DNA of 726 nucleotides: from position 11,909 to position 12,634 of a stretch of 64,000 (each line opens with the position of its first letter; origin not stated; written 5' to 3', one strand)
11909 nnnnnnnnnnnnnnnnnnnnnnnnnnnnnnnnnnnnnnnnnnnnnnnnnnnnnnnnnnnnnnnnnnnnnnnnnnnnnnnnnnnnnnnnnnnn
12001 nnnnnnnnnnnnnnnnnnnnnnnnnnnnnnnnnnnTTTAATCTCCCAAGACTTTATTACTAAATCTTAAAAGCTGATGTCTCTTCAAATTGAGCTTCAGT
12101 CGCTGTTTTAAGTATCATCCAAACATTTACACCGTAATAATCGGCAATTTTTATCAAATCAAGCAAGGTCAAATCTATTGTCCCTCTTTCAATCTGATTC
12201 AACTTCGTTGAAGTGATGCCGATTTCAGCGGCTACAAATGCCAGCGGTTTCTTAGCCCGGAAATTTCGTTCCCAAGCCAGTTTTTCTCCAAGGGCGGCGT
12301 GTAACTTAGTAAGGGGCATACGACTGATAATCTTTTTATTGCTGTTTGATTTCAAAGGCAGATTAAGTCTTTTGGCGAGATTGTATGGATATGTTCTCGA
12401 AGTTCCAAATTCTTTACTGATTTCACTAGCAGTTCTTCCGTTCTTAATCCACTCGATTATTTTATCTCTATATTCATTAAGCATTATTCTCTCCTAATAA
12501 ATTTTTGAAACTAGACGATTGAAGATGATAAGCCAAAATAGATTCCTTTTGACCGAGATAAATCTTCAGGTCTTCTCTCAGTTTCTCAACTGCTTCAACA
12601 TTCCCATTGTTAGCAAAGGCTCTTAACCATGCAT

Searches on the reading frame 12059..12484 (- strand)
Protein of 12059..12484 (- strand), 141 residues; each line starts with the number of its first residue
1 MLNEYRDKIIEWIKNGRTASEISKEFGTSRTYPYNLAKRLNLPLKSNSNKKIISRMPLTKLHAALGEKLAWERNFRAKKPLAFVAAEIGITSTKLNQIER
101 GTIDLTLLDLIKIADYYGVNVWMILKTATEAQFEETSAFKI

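Call 10: search_protein_families(library=pfam, proteins=[window:12059-12484:-], max_evalue=0.01)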
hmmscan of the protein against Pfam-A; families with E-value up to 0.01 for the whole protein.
window:12059-12484:- (141 aa): 4 families
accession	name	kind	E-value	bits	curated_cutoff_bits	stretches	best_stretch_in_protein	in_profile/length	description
PF01381.28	HTH_3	-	4.9e-08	33.3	23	1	76-120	7-51/55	Helix-turn-helix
PF12844.13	HTH_19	-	7e-05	23.1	30.2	1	84-126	18-60/64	Helix-turn-helix domain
PF13560.12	HTH_31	-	9e-05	23.1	27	1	64-119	1-56/64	Helix-turn-helix domain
PF13518.12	HTH_28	-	0.00075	20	25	1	8-40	4-36/52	Helix-turn-helix domain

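Call 11: search_protein_families(library=phrogs, proteins=[window:12059-12484:-], max_evalue=0.01)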
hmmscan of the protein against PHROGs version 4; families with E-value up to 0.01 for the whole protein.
window:12059-12484:- (141 aa): 8 families
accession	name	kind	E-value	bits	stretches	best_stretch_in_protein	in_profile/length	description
phrog_8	-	transcription regulation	1.5e-07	32.2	1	7-121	79-212/346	transcriptional regulator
phrog_3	-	transcription regulation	3.1e-06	28.2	1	39-130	66-153/430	transcriptional repressor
phrog_1373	-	transcription regulation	0.00042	21.3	1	84-131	82-129/166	transcriptional regulator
phrog_4583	-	transcription regulation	0.00074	20.5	0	82-132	27-77/81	transcriptional repressor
phrog_2439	-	transcription regulation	0.0022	17.9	1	65-128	8-70/367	transcriptional regulator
phrog_7241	-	transcription regulation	0.0027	18.8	1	84-121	80-117/122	transcriptional regulator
phrog_9908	-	DNA, RNA and nucleotide metabolism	0.0027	17.9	1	81-120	29-68/282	DNA binding protein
phrog_4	-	transcription regulation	0.0053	16.8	0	63-121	135-188/400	transcriptional repressor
